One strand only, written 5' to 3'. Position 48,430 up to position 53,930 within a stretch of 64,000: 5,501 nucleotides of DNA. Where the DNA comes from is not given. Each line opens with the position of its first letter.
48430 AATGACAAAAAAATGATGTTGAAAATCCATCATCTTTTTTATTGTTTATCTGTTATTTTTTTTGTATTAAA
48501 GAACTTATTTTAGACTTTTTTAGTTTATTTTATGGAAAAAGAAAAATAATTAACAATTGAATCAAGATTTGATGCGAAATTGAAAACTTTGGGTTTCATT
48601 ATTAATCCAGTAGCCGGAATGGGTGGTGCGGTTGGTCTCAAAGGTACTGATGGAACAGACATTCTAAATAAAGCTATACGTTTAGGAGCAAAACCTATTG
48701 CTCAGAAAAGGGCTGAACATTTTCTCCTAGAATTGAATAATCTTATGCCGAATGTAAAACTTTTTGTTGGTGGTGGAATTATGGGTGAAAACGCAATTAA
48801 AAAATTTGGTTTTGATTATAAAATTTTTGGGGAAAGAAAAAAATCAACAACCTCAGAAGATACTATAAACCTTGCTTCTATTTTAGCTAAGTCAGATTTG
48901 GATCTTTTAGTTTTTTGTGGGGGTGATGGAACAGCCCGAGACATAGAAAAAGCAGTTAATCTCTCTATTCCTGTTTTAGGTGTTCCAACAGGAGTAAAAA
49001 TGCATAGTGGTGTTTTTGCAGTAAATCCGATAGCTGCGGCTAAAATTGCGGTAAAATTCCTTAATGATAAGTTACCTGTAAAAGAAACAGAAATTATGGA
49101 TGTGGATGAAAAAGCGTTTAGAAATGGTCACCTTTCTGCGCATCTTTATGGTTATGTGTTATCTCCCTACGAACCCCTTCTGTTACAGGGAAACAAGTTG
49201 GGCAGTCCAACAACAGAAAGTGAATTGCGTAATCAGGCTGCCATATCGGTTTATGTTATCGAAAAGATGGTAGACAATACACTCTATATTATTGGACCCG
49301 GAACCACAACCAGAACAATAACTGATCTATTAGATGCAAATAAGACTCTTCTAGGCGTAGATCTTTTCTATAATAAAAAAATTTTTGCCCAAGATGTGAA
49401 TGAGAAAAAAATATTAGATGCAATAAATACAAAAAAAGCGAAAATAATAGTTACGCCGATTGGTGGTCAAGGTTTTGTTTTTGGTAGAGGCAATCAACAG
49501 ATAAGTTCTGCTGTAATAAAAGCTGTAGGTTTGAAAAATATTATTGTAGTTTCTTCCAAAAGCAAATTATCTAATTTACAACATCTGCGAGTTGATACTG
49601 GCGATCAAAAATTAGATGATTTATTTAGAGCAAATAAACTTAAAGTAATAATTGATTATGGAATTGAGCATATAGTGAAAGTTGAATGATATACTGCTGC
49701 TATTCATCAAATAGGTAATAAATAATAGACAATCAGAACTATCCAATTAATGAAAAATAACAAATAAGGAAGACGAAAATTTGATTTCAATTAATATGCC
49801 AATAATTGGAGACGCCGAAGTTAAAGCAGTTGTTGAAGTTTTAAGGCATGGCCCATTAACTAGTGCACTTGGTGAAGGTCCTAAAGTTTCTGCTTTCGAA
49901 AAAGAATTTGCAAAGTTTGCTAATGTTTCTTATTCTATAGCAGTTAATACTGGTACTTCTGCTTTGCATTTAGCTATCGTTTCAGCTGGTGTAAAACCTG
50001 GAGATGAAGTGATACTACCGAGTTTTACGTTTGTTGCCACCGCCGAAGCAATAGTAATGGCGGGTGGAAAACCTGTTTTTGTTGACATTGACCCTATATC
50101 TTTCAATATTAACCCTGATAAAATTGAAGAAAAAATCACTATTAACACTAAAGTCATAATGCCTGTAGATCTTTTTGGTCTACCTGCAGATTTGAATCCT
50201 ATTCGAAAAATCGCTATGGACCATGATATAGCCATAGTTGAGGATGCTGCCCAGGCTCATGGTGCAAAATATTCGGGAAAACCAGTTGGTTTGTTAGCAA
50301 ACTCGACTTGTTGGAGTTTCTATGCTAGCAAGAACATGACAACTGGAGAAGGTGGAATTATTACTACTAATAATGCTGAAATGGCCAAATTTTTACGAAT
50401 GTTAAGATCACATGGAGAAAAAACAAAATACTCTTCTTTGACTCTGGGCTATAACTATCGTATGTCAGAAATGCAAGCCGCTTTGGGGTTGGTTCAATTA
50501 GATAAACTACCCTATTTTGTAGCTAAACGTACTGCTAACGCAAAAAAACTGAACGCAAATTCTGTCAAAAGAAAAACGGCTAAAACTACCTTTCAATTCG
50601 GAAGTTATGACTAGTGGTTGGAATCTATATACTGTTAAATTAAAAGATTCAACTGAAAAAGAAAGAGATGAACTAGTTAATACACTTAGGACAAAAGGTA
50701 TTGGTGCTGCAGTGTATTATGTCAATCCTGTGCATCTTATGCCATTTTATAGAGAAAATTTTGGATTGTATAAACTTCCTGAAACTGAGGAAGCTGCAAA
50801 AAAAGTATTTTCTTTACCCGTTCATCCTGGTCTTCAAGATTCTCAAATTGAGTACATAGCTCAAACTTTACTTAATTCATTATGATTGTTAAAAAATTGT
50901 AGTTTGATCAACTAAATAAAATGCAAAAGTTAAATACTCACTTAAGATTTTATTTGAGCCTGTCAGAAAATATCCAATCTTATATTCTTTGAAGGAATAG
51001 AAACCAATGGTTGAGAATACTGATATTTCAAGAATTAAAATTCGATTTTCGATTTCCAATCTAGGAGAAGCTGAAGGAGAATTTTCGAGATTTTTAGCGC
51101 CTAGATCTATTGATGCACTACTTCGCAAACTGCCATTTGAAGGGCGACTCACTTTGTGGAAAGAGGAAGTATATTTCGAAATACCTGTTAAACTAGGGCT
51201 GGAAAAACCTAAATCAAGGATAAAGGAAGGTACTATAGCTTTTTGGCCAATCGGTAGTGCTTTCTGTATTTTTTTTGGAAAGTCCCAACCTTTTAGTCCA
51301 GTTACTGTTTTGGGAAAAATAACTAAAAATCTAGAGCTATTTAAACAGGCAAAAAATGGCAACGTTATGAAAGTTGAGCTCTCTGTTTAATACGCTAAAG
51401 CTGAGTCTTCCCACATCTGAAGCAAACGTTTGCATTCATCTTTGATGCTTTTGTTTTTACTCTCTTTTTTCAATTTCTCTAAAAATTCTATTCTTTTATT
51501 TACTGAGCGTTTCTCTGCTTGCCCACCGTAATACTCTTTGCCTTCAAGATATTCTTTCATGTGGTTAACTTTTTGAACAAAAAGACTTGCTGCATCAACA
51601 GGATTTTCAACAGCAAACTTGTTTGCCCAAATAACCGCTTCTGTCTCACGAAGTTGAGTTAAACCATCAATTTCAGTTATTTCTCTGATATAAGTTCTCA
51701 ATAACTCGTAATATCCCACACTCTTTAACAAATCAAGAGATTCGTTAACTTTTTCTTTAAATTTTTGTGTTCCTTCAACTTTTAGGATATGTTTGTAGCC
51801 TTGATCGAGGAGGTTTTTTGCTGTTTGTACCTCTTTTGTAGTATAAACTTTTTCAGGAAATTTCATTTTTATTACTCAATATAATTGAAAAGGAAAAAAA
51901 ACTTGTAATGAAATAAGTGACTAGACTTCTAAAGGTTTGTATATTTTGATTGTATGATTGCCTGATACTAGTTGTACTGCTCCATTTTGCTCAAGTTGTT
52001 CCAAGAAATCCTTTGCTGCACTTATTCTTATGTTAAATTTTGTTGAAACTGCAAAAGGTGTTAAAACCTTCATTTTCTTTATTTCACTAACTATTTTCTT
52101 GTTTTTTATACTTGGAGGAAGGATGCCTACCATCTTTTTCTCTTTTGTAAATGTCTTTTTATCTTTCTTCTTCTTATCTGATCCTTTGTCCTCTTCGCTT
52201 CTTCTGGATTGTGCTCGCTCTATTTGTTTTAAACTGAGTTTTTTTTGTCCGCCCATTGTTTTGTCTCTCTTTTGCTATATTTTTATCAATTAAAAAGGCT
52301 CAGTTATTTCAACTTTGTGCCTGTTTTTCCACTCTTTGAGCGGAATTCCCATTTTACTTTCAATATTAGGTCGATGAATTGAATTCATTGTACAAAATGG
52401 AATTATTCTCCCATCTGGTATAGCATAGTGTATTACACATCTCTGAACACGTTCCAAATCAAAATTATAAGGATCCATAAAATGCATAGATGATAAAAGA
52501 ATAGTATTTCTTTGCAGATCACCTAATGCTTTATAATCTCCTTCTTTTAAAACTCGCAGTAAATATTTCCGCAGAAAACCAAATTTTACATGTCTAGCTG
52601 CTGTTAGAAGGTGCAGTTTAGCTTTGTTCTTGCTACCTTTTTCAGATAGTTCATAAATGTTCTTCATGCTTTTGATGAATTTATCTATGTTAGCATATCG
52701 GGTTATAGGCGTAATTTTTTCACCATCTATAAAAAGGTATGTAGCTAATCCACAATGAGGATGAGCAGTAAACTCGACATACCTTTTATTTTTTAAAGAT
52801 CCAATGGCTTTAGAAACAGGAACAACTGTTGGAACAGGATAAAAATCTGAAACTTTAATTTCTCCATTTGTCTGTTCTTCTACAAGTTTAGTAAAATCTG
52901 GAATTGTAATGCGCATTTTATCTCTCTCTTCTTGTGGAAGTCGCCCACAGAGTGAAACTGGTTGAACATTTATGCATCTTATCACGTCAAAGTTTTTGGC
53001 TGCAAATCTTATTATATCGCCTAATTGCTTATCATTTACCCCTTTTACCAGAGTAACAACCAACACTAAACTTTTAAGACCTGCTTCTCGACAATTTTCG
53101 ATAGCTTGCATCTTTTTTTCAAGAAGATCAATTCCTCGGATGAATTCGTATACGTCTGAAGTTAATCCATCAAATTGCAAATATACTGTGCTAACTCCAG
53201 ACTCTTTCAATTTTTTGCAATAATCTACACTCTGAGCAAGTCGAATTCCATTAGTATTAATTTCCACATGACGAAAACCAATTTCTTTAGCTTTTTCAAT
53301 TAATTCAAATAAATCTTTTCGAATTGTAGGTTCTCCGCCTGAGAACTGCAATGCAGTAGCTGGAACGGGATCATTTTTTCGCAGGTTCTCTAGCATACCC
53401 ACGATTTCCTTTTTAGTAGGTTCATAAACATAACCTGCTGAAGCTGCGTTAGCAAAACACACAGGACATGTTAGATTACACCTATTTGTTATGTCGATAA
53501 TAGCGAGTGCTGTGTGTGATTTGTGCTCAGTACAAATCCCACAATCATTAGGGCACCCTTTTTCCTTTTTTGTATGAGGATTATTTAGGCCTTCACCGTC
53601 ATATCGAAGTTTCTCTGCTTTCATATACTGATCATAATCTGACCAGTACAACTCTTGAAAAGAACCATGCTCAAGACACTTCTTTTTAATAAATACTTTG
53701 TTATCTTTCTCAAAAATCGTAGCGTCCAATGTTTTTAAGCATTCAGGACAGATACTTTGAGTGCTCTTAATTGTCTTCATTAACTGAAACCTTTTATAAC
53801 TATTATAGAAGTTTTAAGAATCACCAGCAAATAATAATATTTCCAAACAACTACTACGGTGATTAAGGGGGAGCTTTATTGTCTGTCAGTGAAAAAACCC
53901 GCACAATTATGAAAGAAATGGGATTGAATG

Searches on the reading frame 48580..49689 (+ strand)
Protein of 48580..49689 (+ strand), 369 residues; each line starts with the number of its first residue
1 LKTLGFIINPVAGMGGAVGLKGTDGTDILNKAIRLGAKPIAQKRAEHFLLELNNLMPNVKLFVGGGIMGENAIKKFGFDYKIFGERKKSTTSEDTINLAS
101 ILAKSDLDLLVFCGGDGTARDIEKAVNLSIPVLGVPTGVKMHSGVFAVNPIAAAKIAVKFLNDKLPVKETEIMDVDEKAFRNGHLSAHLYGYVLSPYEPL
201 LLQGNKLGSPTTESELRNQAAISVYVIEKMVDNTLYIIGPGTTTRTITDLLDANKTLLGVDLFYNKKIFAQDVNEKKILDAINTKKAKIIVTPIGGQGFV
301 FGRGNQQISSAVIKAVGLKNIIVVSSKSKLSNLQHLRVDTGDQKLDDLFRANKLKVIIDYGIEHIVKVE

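Call 29: search_protein_families(library=pfam, proteins=[window:48580-49689:+], max_evalue=0.00001)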
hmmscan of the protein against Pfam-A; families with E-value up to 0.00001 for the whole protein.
window:48580-49689:+ (369 aa): 2 families
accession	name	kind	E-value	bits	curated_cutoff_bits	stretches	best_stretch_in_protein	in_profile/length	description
PF01513.26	NAD_kinase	-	4.8e-19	69.4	25.5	1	28-164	8-129/130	ATP-NAD kinase N-terminal domain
PF20143.4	NAD_kinase_C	-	4.5e-15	55.9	23.7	1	232-350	2-109/126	ATP-NAD kinase C-terminal domain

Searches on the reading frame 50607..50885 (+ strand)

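Call 29: search_protein_families(library=pfam, proteins=[window:50607-50885:+], max_evalue=0.00001)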
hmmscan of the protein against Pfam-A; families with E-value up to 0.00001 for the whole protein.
window:50607-50885:+ (92 aa): 1 family
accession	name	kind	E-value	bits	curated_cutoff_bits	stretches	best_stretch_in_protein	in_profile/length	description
PF01041.23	DegT_DnrJ_EryC1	-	7.4e-18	65.3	19.8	1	4-88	274-359/360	DegT/DnrJ/EryC1/StrS aminotransferase family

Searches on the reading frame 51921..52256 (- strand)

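Call 29: search_protein_families(library=pfam, proteins=[window:51921-52256:-], max_evalue=0.00001)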
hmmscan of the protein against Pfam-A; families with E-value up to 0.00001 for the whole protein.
window:51921-52256:- (111 aa): 1 family
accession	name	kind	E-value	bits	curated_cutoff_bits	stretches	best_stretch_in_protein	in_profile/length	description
PF03297.21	Ribosomal_S25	-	1.2e-16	61.2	28.8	1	16-106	8-98/101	S25 ribosomal protein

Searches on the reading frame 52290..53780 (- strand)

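Call 30: search_protein_families(library=pfam, proteins=[window:52290-53780:-], max_evalue=0.00001)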
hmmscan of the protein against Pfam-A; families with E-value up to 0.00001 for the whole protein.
window:52290-53780:- (496 aa): 2 families
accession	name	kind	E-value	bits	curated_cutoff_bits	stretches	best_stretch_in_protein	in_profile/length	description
PF04055.27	Radical_SAM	-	1.1e-29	104.2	29.5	1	97-260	3-166/166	Radical SAM superfamily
PF23545.1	Zn_ribbon_HMPTM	-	8.9e-21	73.6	27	1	4-47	2-45/45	HMPTM N-terminal zinc ribbon domain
